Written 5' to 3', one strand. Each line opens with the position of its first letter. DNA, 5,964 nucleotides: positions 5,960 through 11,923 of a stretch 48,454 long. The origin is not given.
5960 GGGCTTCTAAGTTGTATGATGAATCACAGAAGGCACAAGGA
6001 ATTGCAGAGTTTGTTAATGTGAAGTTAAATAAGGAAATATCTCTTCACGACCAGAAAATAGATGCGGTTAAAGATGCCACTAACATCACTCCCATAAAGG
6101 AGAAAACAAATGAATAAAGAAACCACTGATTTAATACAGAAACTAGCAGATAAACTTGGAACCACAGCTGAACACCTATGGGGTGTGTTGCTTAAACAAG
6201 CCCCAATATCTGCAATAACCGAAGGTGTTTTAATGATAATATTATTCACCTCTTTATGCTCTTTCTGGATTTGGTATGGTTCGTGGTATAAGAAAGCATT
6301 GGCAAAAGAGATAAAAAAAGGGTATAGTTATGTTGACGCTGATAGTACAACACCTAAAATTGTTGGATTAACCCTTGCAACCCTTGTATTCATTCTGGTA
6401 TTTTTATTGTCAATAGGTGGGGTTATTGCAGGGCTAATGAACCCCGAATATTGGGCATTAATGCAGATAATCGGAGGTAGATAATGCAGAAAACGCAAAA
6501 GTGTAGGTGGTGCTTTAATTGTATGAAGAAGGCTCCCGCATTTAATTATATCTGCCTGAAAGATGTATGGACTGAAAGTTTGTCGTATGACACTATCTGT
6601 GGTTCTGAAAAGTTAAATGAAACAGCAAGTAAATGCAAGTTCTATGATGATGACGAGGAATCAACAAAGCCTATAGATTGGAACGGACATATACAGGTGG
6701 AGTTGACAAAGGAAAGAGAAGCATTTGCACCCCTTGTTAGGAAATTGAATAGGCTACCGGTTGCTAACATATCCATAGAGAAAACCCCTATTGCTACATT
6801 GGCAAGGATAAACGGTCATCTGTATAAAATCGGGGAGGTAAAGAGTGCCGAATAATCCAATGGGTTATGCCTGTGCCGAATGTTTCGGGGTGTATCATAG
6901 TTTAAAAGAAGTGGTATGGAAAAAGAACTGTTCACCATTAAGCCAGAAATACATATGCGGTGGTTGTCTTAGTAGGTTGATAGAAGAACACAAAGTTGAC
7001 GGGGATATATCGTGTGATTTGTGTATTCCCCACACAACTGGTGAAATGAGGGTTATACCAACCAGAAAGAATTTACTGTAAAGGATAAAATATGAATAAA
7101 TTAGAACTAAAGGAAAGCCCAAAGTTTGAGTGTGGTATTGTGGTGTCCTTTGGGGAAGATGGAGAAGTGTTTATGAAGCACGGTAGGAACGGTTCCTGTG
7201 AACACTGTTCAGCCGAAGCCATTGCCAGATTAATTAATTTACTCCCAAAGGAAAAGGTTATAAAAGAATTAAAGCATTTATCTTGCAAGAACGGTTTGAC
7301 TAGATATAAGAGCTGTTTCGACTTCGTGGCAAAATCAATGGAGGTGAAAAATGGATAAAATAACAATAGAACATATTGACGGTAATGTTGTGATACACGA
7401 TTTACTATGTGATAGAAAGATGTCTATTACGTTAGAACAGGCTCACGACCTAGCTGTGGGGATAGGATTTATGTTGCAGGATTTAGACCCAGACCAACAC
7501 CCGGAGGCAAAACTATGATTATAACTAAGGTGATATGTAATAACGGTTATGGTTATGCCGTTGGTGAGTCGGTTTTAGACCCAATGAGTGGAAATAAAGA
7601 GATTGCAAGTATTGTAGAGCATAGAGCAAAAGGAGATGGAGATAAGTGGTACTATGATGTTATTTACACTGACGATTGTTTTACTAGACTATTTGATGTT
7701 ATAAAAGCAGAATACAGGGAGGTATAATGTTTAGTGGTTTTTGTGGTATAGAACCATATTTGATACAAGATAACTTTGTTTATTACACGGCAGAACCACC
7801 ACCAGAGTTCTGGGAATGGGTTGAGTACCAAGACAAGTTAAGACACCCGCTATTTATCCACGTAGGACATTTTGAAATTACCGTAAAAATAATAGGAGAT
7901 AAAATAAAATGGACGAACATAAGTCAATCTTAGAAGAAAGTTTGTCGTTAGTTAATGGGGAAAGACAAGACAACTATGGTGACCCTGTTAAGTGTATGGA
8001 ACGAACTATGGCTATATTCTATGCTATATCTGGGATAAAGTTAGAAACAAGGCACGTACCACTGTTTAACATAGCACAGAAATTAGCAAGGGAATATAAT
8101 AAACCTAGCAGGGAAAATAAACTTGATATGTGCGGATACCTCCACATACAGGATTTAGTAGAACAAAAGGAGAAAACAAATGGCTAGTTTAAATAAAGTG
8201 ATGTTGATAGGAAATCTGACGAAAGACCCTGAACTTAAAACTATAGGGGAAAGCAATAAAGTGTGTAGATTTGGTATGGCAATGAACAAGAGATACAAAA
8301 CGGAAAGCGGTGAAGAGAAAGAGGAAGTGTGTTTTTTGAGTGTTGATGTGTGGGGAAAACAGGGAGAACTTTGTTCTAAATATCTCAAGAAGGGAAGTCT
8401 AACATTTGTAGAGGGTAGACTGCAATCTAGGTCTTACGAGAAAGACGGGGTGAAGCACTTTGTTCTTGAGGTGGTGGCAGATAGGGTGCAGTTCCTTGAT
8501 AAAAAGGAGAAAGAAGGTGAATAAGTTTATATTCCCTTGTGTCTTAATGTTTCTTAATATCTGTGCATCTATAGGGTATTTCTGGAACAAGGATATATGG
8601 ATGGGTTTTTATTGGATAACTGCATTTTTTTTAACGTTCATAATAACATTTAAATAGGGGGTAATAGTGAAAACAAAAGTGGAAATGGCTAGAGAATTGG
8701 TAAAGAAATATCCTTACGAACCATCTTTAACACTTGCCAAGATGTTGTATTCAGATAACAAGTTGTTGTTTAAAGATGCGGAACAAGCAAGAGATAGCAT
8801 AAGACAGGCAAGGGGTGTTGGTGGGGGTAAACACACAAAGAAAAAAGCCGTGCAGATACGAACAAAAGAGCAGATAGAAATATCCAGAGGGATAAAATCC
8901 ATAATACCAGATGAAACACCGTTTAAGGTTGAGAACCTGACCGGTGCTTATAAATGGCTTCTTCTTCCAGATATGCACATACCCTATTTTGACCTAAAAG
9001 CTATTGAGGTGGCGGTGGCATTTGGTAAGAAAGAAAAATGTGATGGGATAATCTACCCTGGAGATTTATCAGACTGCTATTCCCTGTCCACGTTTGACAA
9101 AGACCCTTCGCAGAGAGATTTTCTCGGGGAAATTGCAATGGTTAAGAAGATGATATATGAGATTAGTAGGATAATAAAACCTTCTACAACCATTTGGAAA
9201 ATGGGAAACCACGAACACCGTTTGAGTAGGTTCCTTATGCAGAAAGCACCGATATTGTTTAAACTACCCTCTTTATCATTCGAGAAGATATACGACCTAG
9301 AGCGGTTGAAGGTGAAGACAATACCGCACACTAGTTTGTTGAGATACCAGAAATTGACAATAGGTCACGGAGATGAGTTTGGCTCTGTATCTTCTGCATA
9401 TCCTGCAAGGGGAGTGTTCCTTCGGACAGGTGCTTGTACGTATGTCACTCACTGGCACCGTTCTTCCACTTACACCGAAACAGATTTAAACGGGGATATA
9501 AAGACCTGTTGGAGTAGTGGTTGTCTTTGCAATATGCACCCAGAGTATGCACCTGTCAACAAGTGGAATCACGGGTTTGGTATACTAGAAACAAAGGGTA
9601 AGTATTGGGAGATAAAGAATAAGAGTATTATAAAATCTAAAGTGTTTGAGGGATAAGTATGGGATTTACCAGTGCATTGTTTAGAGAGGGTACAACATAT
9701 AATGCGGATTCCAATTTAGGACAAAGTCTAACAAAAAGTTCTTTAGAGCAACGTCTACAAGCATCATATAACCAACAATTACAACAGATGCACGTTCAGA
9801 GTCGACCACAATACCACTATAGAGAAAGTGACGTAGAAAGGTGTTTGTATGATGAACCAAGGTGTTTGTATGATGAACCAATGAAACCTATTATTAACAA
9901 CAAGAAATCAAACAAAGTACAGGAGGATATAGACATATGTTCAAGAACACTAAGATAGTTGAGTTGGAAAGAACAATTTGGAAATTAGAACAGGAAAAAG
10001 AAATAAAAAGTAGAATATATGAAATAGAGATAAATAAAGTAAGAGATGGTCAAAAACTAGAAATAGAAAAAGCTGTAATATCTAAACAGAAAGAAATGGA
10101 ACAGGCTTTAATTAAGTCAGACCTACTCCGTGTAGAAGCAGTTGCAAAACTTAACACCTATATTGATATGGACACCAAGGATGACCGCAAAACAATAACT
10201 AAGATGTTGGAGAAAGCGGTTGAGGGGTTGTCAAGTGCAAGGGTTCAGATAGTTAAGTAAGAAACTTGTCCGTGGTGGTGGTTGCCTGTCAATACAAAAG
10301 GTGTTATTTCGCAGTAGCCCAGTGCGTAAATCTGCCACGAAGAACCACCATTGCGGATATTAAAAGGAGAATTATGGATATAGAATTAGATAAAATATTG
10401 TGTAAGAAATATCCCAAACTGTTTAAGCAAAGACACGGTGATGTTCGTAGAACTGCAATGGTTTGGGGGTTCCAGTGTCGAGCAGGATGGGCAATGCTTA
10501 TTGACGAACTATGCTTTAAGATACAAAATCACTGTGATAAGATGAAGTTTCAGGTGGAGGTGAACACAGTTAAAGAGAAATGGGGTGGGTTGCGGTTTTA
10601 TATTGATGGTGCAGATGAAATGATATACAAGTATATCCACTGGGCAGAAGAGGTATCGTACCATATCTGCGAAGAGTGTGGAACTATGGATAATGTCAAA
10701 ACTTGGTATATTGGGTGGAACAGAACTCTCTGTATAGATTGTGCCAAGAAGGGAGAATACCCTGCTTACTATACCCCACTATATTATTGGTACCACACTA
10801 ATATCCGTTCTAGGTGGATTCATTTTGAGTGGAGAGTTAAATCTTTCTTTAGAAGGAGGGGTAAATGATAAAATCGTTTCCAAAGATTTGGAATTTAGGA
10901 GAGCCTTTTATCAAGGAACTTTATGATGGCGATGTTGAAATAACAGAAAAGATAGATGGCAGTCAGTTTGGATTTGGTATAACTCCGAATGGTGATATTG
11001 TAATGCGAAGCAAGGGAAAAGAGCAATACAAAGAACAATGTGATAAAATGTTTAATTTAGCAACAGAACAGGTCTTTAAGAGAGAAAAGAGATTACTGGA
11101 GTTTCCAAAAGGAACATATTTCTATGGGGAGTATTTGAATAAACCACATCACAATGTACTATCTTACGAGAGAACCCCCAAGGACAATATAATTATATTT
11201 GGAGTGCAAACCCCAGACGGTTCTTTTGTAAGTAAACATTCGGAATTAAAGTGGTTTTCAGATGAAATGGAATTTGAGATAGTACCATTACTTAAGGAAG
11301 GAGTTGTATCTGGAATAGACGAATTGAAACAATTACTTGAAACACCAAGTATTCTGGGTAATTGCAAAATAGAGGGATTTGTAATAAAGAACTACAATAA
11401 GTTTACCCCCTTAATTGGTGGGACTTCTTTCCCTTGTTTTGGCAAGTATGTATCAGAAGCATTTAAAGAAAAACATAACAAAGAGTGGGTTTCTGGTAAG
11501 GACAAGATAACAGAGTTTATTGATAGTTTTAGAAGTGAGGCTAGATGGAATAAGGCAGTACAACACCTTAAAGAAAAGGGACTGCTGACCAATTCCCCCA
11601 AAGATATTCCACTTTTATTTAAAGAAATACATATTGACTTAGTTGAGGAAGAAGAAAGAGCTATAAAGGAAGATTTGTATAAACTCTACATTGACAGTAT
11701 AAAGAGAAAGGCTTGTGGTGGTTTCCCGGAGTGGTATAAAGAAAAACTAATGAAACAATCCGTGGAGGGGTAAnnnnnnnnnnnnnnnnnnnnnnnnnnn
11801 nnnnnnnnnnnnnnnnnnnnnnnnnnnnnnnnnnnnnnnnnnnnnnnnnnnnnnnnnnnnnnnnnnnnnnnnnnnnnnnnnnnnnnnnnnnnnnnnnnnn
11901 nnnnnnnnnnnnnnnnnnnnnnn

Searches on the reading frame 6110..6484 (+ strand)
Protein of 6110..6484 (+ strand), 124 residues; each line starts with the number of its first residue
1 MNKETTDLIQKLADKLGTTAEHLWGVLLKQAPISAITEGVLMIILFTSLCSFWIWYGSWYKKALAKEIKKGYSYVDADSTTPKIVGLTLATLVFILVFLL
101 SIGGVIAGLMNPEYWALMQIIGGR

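Call 31: search_protein_families(library=phrogs, proteins=[window:6110-6484:+], max_evalue=0.01)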
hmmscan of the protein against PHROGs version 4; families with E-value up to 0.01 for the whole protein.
window:6110-6484:+ (124 aa): 1 family
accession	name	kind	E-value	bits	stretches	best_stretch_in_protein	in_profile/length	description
phrog_1486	-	moron, auxiliary metabolic gene and host takeover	3.8e-17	63.7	1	1-121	3-124/130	membrane protein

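Call 32: search_protein_families(library=pfam, proteins=[window:6110-6484:+], max_evalue=0.01)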
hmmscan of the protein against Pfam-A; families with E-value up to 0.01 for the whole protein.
window:6110-6484:+ (124 aa): 0 families

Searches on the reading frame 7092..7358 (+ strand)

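Call 74: search_protein_families(library=pfam, proteins=[window:7092-7358:+], max_evalue=0.1)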
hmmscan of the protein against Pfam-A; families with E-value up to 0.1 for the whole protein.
window:7092-7358:+ (88 aa): 1 family
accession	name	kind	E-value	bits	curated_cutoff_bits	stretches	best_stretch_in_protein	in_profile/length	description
PF12637.14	TSCPD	-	1.2e-07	32.4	22.8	1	24-84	28-85/88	TSCPD domain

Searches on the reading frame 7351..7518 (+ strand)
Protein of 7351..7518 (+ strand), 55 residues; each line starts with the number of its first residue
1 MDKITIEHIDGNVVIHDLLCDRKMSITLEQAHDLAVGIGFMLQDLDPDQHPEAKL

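Call 76: search_protein_families(library=pfam, proteins=[window:7351-7518:+], max_evalue=0.1)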
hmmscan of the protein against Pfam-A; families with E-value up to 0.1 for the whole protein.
window:7351-7518:+ (55 aa): 1 family
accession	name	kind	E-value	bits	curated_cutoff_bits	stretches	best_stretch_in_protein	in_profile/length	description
PF14063.11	DUF4254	-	0.076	13.3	27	1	16-46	106-136/144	Protein of unknown function (DUF4254)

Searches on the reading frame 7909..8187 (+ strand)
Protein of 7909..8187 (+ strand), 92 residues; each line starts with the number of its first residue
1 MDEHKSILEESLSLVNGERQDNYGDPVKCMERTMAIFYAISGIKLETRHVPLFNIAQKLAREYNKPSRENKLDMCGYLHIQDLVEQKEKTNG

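Call 74: search_protein_families(library=pfam, proteins=[window:7909-8187:+], max_evalue=0.1)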
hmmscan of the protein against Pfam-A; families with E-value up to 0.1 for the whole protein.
window:7909-8187:+ (92 aa): 1 family
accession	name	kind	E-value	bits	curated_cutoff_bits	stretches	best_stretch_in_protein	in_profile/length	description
PF19905.4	DUF6378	-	2.4e-11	44.2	27.1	1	7-81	2-77/81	Domain of unknown function (DUF6378)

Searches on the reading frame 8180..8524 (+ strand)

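Call 31: search_protein_families(library=phrogs, proteins=[window:8180-8524:+], max_evalue=0.01)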
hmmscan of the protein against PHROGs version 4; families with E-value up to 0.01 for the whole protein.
window:8180-8524:+ (114 aa): 5 families
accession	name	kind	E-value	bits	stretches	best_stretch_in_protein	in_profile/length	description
phrog_44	-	DNA, RNA and nucleotide metabolism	1.2e-41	144.3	1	1-111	84-195/271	single strand DNA binding protein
phrog_25370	-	unknown function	1.5e-10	41.6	1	4-49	2-47/48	-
phrog_26861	-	unknown function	1e-05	25.9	1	45-88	168-210/242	-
phrog_27667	-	DNA, RNA and nucleotide metabolism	0.00013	23.1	1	77-110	4-38/61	single strand DNA binding protein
phrog_12631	-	DNA, RNA and nucleotide metabolism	0.003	18.7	1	4-33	30-59/78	single strand DNA binding protein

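Call 32: search_protein_families(library=pfam, proteins=[window:8180-8524:+], max_evalue=0.01)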
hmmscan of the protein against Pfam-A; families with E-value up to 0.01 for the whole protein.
window:8180-8524:+ (114 aa): 1 family
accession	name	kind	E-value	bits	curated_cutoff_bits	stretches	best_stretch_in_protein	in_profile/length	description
PF00436.31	SSB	-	1.5e-33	115.4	26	1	4-106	1-104/104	Single-strand binding protein family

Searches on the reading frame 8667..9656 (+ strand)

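Call 11: search_protein_families(library=pfam, proteins=[window:8667-9656:+], max_evalue=0.01)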
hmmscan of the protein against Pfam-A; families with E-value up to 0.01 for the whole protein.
window:8667-9656:+ (329 aa): 1 family
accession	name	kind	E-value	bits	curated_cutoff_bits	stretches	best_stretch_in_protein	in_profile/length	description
PF00149.33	Metallophos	-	0.0039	18.1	21.5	1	98-216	4-104/191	Calcineurin-like phosphoesterase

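Call 12: search_protein_families(library=phrogs, proteins=[window:8667-9656:+], max_evalue=0.001)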
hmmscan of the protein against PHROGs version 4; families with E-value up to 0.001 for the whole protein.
window:8667-9656:+ (329 aa): 3 families
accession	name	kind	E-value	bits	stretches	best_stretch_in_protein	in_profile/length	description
phrog_221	-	other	2.3e-34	120.2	1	62-322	77-349/367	metallo-phosphoesterase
phrog_20266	-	other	4.5e-11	43.2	1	99-288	179-383/450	metallo-phosphoesterase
phrog_7339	-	DNA, RNA and nucleotide metabolism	0.00056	20.3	0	95-277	30-212/263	DNA repair exonuclease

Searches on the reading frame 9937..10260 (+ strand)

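Call 62: search_protein_families(library=phrogs, proteins=[window:9937-10260:+], max_evalue=0.01)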
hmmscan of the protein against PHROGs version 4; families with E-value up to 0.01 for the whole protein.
window:9937-10260:+ (107 aa): 1 family
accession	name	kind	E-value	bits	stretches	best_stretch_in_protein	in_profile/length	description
phrog_23255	-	unknown function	0.0022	18.9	1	26-70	2-48/66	-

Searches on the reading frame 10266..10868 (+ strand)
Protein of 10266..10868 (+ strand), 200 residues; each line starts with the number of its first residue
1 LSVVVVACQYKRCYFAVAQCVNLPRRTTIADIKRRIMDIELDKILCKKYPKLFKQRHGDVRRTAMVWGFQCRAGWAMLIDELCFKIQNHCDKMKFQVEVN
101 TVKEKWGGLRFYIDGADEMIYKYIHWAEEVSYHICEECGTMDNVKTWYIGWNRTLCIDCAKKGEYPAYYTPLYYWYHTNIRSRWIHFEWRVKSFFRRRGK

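Call 11: search_protein_families(library=pfam, proteins=[window:10266-10868:+], max_evalue=0.01)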
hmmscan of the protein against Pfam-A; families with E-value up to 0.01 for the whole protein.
window:10266-10868:+ (200 aa): 1 family
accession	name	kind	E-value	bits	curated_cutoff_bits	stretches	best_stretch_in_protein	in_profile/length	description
PF01258.23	zf-dskA_traR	-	0.0049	17.3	24.9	0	153-162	24-33/36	Prokaryotic dksA/traR C4-type zinc finger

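Call 12: search_protein_families(library=phrogs, proteins=[window:10266-10868:+], max_evalue=0.001)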
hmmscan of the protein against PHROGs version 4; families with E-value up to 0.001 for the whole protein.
window:10266-10868:+ (200 aa): 0 families

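Call 65: search_solved_structures(query=window:10266-10868:+, max_evalue=1)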
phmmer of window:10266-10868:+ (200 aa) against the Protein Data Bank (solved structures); distinct sequences matched with E-value up to 1: 0.

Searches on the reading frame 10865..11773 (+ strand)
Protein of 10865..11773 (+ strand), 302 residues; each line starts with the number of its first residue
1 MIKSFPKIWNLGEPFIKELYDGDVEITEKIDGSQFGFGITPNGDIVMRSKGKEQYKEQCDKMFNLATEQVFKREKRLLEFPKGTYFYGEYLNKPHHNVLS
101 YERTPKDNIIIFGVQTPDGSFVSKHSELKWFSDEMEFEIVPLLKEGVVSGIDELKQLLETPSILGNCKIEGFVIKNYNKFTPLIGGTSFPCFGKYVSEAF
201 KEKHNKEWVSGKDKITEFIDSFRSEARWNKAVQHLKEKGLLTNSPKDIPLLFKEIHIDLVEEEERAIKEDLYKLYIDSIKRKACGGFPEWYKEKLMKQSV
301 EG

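Call 11: search_protein_families(library=pfam, proteins=[window:10865-11773:+], max_evalue=0.01)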
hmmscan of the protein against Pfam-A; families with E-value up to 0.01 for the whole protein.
window:10865-11773:+ (302 aa): 3 families
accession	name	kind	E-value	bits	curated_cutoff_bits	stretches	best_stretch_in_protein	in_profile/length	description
PF09414.15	RNA_ligase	-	5.5e-13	49.8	27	1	23-180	2-161/171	RNA ligase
PF09511.15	RNA_lig_T4_1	-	1.3e-05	25.6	28.3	1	16-178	38-210/227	RNA ligase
PF20875.2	SidC_C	-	0.007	17.2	27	0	245-277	69-103/123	SidC, C-terminal domain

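Call 12: search_protein_families(library=phrogs, proteins=[window:10865-11773:+], max_evalue=0.001)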
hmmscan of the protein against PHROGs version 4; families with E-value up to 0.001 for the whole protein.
window:10865-11773:+ (302 aa): 1 family
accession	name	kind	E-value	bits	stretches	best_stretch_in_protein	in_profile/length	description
phrog_548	-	DNA, RNA and nucleotide metabolism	4.9e-22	79.5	1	1-293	2-337/341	RNA ligase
